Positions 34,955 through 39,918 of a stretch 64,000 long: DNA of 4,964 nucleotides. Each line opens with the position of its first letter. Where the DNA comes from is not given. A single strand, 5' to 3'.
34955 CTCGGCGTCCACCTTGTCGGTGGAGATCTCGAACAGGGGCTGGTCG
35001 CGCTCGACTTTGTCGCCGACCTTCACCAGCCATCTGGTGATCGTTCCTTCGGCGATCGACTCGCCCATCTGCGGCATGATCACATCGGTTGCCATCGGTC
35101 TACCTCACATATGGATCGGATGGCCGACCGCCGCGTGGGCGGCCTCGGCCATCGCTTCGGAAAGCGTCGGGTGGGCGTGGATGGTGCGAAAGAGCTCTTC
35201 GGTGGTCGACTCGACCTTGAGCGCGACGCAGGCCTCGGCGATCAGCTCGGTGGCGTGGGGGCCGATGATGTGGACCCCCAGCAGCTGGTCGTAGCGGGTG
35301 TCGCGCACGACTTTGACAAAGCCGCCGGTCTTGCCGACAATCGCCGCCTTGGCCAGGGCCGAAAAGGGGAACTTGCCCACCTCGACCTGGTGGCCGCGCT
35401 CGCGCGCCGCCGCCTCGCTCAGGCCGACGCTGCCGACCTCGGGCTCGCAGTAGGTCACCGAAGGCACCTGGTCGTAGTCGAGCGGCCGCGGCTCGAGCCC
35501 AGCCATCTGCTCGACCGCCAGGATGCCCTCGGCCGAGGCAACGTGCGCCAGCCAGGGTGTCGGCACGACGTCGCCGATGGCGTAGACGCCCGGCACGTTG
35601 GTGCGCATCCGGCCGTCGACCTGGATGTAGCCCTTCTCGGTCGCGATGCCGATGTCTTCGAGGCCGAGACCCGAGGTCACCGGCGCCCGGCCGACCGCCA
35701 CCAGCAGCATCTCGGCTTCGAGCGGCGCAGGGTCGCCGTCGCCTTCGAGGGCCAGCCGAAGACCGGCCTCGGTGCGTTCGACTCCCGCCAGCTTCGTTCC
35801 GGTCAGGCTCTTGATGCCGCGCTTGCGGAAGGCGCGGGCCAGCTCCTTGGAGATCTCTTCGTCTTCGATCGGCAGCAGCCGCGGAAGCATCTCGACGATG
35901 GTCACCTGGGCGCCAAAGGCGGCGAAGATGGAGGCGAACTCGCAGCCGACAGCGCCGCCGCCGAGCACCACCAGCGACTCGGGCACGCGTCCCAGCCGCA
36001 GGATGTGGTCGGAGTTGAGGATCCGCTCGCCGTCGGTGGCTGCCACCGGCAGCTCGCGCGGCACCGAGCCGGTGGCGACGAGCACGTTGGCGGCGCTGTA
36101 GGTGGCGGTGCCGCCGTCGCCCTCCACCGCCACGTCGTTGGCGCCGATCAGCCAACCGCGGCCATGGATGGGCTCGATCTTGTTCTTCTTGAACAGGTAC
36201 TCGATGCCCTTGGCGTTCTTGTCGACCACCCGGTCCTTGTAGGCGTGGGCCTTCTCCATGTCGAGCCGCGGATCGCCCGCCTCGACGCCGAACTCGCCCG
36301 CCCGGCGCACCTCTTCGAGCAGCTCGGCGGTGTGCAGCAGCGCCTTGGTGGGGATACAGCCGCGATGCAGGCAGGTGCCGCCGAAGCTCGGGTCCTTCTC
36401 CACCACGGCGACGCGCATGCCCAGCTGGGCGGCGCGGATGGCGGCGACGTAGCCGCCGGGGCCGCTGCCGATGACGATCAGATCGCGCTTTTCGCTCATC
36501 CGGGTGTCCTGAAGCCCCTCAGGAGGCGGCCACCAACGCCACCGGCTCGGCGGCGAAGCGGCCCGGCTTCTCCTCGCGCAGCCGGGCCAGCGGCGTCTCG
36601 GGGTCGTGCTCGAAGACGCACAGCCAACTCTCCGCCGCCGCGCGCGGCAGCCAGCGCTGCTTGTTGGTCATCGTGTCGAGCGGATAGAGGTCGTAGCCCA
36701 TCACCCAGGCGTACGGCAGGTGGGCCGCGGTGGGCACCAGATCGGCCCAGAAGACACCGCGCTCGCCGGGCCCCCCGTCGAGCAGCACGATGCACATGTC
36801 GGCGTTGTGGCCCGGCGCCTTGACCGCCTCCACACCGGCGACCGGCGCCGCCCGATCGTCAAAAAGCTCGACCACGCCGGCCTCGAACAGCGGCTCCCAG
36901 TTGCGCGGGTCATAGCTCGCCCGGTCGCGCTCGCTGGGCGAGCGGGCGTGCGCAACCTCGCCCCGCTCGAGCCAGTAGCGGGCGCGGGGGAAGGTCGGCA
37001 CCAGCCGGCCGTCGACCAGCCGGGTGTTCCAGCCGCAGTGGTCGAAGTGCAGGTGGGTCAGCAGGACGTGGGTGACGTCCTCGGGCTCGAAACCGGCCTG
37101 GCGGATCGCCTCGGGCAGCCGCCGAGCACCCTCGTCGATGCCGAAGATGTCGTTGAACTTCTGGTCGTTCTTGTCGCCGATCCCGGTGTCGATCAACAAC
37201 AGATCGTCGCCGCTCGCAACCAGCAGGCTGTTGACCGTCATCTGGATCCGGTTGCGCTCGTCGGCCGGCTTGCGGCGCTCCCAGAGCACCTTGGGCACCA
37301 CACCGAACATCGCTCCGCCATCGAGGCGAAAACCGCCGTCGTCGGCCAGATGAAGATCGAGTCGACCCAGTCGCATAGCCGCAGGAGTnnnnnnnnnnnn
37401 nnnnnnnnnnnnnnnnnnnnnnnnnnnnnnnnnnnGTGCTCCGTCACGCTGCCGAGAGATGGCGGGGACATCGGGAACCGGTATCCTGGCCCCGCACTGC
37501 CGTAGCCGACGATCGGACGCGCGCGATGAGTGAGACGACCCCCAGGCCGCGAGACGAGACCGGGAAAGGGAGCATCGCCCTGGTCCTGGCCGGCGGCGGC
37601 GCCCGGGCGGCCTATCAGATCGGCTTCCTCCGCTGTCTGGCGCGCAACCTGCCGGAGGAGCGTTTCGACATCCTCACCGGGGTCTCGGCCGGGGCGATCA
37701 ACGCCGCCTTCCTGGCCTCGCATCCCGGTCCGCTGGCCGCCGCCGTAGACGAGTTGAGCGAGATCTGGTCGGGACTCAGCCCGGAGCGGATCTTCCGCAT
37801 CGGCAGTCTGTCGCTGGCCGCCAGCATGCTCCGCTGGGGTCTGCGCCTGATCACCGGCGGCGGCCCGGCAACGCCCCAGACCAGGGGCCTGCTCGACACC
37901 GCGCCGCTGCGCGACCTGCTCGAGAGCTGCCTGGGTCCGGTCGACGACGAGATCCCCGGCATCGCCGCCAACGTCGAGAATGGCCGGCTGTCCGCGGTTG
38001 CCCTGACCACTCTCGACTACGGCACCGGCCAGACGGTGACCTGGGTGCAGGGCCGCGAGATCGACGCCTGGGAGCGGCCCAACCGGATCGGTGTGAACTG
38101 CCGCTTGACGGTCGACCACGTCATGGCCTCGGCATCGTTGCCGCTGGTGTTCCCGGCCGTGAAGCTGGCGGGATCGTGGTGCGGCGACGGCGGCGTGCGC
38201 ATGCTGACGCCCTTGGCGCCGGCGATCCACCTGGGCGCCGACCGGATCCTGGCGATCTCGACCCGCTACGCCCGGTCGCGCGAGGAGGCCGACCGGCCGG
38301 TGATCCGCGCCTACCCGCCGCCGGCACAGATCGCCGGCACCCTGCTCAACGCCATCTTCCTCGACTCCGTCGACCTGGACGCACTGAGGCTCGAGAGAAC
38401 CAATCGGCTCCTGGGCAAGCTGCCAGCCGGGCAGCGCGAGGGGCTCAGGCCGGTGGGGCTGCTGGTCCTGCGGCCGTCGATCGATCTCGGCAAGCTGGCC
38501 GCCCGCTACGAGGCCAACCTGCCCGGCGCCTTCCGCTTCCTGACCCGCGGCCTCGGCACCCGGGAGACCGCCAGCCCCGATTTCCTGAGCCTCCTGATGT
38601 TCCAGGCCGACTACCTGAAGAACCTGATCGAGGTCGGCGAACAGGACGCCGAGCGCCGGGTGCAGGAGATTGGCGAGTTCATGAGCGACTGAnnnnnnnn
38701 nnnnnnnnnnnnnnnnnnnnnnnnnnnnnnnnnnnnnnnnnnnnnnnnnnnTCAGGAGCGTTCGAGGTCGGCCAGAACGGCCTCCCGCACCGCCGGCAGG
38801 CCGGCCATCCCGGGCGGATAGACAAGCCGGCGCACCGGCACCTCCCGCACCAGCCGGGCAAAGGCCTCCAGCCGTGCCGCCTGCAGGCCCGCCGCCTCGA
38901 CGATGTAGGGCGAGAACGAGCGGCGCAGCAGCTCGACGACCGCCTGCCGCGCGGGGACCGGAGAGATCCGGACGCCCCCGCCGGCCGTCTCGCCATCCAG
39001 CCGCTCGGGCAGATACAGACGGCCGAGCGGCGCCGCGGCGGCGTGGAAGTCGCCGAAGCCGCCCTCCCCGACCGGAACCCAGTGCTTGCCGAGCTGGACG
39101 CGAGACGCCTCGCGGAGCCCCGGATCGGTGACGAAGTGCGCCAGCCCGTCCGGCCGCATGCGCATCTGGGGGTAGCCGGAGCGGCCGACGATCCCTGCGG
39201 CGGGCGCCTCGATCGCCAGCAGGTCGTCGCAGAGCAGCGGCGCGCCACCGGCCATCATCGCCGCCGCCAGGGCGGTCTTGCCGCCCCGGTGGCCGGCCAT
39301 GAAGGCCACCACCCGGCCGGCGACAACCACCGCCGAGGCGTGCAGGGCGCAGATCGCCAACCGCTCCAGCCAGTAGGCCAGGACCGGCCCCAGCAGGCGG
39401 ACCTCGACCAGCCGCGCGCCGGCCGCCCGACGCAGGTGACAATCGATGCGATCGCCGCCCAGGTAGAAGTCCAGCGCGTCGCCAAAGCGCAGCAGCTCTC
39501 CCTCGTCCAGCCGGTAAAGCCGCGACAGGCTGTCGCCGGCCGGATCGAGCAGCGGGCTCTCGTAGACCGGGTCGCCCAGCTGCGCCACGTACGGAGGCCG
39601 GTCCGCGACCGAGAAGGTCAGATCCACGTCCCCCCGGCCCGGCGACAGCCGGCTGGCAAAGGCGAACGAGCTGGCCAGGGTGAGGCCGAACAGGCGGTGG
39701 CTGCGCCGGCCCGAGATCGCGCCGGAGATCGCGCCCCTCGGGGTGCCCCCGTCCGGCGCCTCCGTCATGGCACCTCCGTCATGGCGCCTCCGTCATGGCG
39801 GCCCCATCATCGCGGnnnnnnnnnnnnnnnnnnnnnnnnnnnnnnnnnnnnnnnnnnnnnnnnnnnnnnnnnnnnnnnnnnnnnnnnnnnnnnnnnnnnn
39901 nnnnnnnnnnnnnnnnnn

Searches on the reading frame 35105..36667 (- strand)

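Call 52: search_protein_families(library=pfam, proteins=[window:35105-36667:-], max_evalue=0.001)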
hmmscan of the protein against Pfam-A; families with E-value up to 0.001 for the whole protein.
window:35105-36667:- (520 aa): 15 families
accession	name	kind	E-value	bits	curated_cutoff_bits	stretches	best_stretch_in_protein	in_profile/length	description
PF07992.20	Pyr_redox_2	-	2.7e-73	247.4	26.1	1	62-381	2-291/291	Pyridine nucleotide-disulphide oxidoreductase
PF02852.28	Pyr_redox_dim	-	4.5e-37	127.1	25.3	1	401-510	1-110/110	Pyridine nucleotide-disulphide oxidoreductase, dimerisation domain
PF00070.33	Pyr_redox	-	1.5e-24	86.8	22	1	232-302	2-72/82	Pyridine nucleotide-disulphide oxidoreductase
PF13738.12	Pyr_redox_3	-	3.5e-10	40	30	1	64-365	1-305/305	Pyridine nucleotide-disulphide oxidoreductase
PF01134.28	GIDA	-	3.7e-10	39.9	22.1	1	62-132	1-68/391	Glucose inhibited division protein A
PF12831.13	FAD_oxidored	-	6e-10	39.4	27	1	62-199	1-144/416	FAD dependent oxidoreductase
PF13450.12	NAD_binding_8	-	5.1e-09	36.7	21.9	1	65-99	1-35/68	NAD(P)-binding Rossmann-like domain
PF00890.30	FAD_binding_2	-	6.3e-09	36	20.4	1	62-98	1-37/414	FAD binding domain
PF03486.20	HI0933_like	-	2.3e-08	34.2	50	1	62-98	2-38/244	HI0933-like protein Rossmann domain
PF01262.27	AlaDh_PNT_C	-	1.7e-06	28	23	0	225-263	20-62/214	Alanine dehydrogenase/PNT, C-terminal domain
PF01266.30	DAO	-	5.2e-06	26.7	27.9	0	62-98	1-38/353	FAD dependent oxidoreductase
PF02737.24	3HCDH_N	-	1.9e-05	25.1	22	1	233-288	3-58/180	3-hydroxyacyl-CoA dehydrogenase, NAD binding domain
PF01494.25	FAD_binding_3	-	5.6e-05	23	22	0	62-147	3-82/349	FAD binding domain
PF01946.23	Thi4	-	0.00015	21.5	26.2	1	60-105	17-63/235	Thi4 family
PF02826.25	2-Hacid_dh_C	-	0.00042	20.2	25.1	0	231-263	38-70/178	D-isomer specific 2-hydroxyacid dehydrogenase, NAD binding domain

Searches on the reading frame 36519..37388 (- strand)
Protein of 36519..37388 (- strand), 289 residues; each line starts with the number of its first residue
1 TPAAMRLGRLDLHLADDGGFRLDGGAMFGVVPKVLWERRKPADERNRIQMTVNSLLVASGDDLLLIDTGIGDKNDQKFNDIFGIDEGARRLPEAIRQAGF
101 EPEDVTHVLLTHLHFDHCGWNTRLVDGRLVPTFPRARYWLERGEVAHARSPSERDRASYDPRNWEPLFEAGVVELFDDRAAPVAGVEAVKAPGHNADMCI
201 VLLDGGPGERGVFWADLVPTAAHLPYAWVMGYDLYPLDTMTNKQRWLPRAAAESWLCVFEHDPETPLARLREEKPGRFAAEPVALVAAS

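Call 52: search_protein_families(library=pfam, proteins=[window:36519-37388:-], max_evalue=0.001)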
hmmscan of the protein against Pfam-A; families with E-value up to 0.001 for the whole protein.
window:36519-37388:- (289 aa): 2 families
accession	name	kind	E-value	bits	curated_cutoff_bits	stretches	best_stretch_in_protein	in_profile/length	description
PF00753.33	Lactamase_B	-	4.1e-19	69.7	22.7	1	51-243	5-178/196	Metallo-beta-lactamase superfamily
PF12706.13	Lactamase_B_2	-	4e-05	23.7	27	1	65-246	4-171/200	Beta-lactamase superfamily domain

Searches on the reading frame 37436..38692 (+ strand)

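Call 6: search_protein_families(library=pfam, proteins=[window:37436-38692:+], max_evalue=0.01)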
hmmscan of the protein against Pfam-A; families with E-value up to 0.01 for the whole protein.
window:37436-38692:+ (418 aa): 1 family
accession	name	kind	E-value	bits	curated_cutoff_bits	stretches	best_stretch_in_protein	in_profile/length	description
PF01734.28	Patatin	-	5.2e-28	99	27.7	1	49-264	1-191/191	Patatin-like phospholipase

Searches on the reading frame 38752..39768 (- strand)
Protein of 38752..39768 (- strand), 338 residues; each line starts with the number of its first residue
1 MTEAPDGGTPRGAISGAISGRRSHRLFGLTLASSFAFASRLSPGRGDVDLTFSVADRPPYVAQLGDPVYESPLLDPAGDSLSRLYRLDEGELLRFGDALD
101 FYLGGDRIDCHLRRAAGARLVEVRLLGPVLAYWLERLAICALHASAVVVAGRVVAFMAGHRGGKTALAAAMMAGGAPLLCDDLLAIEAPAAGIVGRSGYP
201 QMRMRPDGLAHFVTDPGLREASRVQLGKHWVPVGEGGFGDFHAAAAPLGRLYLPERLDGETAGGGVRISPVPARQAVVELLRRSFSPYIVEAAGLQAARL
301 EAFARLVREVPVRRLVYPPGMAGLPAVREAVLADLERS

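Call 6: search_protein_families(library=pfam, proteins=[window:38752-39768:-], max_evalue=0.01)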
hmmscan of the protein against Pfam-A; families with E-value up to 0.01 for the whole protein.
window:38752-39768:- (338 aa): 0 families

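Call 7: search_protein_families(library=ncbifam, proteins=[window:38752-39768:-], max_evalue=0.01)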
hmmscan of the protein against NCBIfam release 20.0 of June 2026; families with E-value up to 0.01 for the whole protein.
window:38752-39768:- (338 aa): 1 family
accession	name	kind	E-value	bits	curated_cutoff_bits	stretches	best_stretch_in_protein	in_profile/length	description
TIGR04352.1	HprK_rel_A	equivalog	0.0063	15.7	200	0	141-187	98-144/280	HprK-related kinase A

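Call 40: search_solved_structures(query=window:38752-39768:-, max_evalue=10)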
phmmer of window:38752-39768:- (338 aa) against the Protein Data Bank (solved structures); distinct sequences matched with E-value up to 10: 0.

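Call 83: search_solved_structures(query=A4, max_evalue=1)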
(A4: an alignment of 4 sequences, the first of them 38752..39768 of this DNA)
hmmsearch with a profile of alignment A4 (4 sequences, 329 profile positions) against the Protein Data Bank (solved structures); distinct sequences matched with E-value up to 1: 2.
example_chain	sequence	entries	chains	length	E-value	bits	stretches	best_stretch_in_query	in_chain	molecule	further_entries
3tqf_A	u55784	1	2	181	0.013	17.9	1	133-185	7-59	Hpr(Ser) kinase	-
3e7d_A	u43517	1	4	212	0.27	13.6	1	125-178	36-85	CobH, precorrin-8X methylmutase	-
